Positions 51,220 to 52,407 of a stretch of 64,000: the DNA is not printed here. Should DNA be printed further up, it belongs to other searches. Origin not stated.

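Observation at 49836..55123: Four-gene catabolic module (PTE-like hydrolase, ThDP enzyme, class IV aminotransferase, CoA-acylating semialdehyde dehydrogenase) embedded in a glycan-utilisation locus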

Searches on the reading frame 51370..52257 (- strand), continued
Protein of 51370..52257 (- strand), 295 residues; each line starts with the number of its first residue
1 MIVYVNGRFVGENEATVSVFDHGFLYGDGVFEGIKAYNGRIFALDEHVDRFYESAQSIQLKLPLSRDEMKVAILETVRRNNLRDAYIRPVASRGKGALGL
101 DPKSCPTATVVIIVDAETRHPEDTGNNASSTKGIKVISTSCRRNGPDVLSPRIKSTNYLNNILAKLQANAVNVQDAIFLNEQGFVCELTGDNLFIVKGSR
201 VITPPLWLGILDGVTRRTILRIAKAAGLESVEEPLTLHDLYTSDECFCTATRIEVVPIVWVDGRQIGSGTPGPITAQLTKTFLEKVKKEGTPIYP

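Call 86: search_dna_similar(query=window:51370-52257:-, collection=plasmids, mode=protein, max_rows=8)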
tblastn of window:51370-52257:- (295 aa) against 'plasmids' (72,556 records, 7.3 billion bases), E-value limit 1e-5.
Records with a match: 511; places in all: 592; records where one place covers at least 80% of the query: 500.
Best place of each record, by identity: <60% 511.
By first word of the organism name: Ralstonia 134; Sinorhizobium 84; Agrobacterium 27; Azospirillum 22; Rhizobium 22; Shinella 15; Klebsiella 11; Ensifer 9; Paracoccus 8; Mesorhizobium 8; and 78 more.
By predicted mobility (MOB-suite, as given by PLSDB): non-mobilizable 251; conjugative 132; mobilizable 128.
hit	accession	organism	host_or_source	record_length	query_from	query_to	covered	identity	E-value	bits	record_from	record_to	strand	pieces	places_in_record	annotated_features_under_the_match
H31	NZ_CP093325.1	Bacillus sp. N5-665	whole organism,peat soil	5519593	3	294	99%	50.0%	1e-89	298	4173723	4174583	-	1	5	none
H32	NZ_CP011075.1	Brevibacillus laterosporus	Oryza sativa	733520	2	294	99%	49.5%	1e-94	312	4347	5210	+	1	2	ilvE: branched-chain-amino-acid transaminase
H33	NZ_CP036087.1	Bacillus mycoides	cell culture,soil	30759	3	294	99%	49.0%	5e-88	293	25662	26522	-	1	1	ilvE: branched-chain-amino-acid transaminase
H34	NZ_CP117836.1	Alkalihalophilus pseudofirmus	cell culture,soil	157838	3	293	99%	46.0%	2e-86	289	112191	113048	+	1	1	none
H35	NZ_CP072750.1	Thiothrix fructosivorans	cell culture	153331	4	289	97%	44.4%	6e-72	247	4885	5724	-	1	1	ilvE: branched-chain-amino-acid transaminase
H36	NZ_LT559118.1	Nonomuraea gerenzanensis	-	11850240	3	292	98%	37.3%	4e-36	144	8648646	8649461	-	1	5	none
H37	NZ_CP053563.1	Thioclava electrotropha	cultured cells,marine sediment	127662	3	282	95%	38.3%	4e-56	202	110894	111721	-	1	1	aminotransferase class IV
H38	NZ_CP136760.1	Palleronia sp. LCG004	cell culture,Intertidal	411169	3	286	96%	37.2%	1e-51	189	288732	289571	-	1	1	aminotransferase class IV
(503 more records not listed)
